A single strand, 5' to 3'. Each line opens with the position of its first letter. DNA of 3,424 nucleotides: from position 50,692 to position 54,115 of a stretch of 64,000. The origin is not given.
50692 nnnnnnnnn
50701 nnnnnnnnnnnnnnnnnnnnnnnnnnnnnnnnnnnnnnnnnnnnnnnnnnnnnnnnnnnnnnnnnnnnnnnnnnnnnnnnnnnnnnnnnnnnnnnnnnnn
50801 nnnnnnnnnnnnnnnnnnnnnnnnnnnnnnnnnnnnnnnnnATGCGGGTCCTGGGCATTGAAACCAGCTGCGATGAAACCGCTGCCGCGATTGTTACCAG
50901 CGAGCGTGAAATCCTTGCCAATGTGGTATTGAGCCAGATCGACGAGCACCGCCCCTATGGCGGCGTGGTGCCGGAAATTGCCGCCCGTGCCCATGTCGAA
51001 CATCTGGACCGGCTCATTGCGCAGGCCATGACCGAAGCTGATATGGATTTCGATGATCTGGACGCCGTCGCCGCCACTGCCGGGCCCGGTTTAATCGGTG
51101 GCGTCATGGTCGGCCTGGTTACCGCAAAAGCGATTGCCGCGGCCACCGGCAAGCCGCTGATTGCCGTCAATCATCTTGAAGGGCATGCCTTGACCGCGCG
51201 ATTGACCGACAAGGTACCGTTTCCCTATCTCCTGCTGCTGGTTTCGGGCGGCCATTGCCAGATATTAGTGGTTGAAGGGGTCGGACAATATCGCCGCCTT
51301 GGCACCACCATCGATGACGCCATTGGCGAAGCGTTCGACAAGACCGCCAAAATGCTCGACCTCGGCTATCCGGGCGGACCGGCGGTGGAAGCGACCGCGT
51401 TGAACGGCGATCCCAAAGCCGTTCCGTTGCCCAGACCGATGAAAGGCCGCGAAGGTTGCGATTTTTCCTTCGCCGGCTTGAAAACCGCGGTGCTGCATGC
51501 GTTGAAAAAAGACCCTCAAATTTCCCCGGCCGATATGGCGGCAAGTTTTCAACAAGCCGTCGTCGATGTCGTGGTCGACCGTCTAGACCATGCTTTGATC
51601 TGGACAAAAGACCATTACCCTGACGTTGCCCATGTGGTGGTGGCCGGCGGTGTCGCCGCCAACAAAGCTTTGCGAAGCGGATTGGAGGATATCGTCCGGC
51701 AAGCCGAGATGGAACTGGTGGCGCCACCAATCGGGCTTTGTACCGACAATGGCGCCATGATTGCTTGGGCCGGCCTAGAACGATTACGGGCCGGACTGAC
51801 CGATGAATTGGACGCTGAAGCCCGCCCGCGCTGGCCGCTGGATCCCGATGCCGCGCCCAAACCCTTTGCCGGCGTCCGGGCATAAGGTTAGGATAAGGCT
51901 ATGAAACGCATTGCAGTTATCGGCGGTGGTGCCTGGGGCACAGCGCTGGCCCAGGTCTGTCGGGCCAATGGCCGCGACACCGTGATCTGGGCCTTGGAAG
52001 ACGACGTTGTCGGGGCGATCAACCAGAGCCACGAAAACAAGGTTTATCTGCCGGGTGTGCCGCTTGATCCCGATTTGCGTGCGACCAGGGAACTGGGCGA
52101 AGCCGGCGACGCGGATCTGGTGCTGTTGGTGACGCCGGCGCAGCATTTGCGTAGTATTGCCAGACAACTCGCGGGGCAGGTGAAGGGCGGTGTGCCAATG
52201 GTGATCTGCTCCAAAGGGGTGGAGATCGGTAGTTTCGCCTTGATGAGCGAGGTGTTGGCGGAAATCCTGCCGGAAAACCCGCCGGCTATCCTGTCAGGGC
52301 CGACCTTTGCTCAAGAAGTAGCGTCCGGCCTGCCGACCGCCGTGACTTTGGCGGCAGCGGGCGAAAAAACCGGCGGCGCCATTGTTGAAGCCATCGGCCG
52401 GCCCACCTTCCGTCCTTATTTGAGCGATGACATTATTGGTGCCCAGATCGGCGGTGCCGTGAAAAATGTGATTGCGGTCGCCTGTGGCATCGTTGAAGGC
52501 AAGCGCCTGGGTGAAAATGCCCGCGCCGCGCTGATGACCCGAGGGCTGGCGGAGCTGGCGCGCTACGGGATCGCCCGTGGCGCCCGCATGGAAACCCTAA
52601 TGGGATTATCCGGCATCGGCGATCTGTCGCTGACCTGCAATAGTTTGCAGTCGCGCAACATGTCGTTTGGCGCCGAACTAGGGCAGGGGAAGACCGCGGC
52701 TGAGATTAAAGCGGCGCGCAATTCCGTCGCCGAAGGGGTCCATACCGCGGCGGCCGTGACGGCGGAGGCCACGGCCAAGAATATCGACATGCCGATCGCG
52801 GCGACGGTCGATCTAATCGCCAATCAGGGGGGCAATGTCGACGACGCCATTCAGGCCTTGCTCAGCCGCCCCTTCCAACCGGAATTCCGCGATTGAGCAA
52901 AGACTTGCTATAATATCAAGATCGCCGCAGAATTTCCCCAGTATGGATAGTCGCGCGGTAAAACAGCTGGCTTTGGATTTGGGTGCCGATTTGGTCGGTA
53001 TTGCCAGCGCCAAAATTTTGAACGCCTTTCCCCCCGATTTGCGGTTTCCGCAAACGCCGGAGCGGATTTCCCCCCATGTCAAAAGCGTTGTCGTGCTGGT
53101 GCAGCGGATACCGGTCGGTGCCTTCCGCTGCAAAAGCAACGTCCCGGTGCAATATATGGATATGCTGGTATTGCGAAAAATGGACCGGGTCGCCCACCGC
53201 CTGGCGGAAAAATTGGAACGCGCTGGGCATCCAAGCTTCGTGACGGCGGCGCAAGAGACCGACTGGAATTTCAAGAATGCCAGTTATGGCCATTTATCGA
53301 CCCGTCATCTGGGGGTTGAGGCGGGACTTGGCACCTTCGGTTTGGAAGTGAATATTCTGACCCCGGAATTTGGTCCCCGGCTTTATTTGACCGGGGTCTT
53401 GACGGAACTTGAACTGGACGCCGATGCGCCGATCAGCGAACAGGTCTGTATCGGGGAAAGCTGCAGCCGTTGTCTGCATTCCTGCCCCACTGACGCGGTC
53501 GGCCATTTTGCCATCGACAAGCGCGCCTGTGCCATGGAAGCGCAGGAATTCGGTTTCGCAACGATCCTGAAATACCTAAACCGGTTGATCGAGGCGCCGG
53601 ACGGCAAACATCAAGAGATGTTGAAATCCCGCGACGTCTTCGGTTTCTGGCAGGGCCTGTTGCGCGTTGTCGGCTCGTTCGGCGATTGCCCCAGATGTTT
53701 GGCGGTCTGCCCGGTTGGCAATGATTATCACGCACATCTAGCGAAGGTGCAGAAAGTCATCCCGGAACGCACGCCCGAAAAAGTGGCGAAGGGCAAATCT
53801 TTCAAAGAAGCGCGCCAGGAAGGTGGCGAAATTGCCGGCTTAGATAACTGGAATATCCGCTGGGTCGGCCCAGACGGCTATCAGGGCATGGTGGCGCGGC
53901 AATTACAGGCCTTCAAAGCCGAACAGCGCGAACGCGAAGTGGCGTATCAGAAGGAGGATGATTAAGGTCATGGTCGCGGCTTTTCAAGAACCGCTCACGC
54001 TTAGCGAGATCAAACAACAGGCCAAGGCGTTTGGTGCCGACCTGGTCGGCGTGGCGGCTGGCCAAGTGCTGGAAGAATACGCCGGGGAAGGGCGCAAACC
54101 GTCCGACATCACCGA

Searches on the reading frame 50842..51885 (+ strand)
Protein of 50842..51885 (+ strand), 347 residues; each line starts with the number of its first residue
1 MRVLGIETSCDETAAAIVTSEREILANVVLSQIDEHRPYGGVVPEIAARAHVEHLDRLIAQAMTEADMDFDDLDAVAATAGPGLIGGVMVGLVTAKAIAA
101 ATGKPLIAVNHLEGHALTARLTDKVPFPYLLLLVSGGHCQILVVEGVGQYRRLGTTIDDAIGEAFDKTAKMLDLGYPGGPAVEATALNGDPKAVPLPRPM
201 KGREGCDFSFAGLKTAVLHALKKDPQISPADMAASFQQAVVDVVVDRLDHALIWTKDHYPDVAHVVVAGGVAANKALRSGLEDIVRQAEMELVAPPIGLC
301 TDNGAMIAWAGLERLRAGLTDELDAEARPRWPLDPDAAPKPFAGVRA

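Call 38: search_protein_families(library=pfam, proteins=[window:50842-51885:+], max_evalue=0.0001)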
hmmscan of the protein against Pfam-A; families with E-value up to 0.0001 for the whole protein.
window:50842-51885:+ (347 aa): 2 families
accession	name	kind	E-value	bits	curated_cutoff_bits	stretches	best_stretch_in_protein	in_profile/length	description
PF00814.31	TsaD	-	2.5e-96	322.9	24.8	1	23-309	1-264/264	tRNA N6-adenosine threonylcarbamoyltransferase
PF22521.2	HypF_C_2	-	6.1e-06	26.6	27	1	164-300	99-232/241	Carbamoyltransferase, Kae1-like Domain, second subdomain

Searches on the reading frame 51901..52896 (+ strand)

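Call 38: search_protein_families(library=pfam, proteins=[window:51901-52896:+], max_evalue=0.0001)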
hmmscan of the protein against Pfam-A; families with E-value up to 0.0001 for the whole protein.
window:51901-52896:+ (331 aa): 4 families
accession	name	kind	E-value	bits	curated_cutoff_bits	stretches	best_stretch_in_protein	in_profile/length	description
PF07479.19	NAD_Gly3P_dh_C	-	7.7e-47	159.5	25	1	177-318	1-142/142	NAD-dependent glycerol-3-phosphate dehydrogenase C-terminus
PF01210.29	NAD_Gly3P_dh_N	-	1.2e-46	159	23.1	1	4-155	2-155/158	NAD-dependent glycerol-3-phosphate dehydrogenase N-terminus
PF20618.3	GPD_NAD_C_bact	-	9.4e-19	68.2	27.6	1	237-303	1-66/66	Bacterial GPD, NAD-dependent C-terminal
PF02558.23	ApbA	-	3.5e-05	23.9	22.2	1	4-136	1-124/150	Ketopantoate reductase PanE/ApbA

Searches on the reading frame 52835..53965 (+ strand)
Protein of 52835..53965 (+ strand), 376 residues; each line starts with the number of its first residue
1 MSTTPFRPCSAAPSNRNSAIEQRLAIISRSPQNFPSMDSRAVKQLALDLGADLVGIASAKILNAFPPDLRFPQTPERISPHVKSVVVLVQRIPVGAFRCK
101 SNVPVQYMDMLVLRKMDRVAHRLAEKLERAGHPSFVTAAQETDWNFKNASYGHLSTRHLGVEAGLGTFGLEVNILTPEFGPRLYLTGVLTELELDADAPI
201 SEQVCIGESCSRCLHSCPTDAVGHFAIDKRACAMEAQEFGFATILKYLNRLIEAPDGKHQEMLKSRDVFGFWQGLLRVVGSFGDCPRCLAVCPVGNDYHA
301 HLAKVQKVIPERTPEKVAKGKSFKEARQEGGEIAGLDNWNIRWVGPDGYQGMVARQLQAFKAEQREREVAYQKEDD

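Call 38: search_protein_families(library=pfam, proteins=[window:52835-53965:+], max_evalue=0.0001)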
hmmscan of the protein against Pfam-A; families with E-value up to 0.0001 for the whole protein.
window:52835-53965:+ (376 aa): 1 family
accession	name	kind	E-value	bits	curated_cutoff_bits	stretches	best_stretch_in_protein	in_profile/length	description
PF13484.11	Fer4_16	-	2.4e-05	25.5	30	0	209-235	4-32/66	4Fe-4S double cluster binding domain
